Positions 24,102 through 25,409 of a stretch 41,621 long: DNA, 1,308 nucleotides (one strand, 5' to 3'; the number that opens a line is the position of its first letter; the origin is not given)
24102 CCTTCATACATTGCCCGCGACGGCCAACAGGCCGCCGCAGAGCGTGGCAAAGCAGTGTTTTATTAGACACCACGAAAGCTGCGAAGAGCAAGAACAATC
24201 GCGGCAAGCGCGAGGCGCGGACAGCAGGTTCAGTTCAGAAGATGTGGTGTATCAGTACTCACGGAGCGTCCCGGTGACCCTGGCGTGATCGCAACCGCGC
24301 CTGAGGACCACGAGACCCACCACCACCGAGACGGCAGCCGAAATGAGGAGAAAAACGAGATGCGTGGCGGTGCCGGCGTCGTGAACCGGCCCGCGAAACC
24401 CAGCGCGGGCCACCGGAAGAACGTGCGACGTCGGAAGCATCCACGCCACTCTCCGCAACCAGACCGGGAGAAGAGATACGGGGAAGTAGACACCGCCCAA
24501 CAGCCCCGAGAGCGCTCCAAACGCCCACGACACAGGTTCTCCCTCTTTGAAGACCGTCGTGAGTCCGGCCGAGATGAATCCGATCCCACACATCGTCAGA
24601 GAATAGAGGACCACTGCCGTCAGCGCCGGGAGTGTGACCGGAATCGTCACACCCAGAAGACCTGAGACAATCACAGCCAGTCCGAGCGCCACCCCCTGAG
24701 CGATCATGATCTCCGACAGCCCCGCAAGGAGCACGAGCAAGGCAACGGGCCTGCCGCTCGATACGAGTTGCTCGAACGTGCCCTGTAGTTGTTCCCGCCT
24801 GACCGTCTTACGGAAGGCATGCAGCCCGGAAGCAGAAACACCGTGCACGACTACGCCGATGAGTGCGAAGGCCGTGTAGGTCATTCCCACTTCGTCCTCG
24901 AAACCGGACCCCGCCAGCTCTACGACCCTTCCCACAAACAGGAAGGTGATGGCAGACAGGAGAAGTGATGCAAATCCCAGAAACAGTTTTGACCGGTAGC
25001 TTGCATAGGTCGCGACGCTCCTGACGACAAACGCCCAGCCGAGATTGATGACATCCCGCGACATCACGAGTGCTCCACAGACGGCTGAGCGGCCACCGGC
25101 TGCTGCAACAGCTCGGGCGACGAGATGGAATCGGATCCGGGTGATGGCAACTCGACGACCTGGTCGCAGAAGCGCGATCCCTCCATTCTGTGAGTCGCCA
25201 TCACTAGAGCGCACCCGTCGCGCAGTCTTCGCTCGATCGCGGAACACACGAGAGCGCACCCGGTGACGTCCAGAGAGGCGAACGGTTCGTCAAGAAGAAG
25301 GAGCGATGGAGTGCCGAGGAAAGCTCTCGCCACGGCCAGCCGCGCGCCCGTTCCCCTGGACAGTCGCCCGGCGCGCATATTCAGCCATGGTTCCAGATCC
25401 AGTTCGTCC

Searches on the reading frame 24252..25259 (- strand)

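Call 16: search_protein_families(library=pfam, proteins=[window:24252-25259:-], max_evalue=0.001)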
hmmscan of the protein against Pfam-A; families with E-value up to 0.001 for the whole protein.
window:24252-25259:- (335 aa): 2 families
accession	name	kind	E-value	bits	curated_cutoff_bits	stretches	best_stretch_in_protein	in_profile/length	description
PF01061.29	ABC2_membrane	-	1.4e-08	35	26.9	1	88-287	15-209/211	ABC-2 type transporter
PF12698.13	ABC2_membrane_3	-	3.4e-07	30.1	31.6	1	124-316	158-346/347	ABC-2 family transporter protein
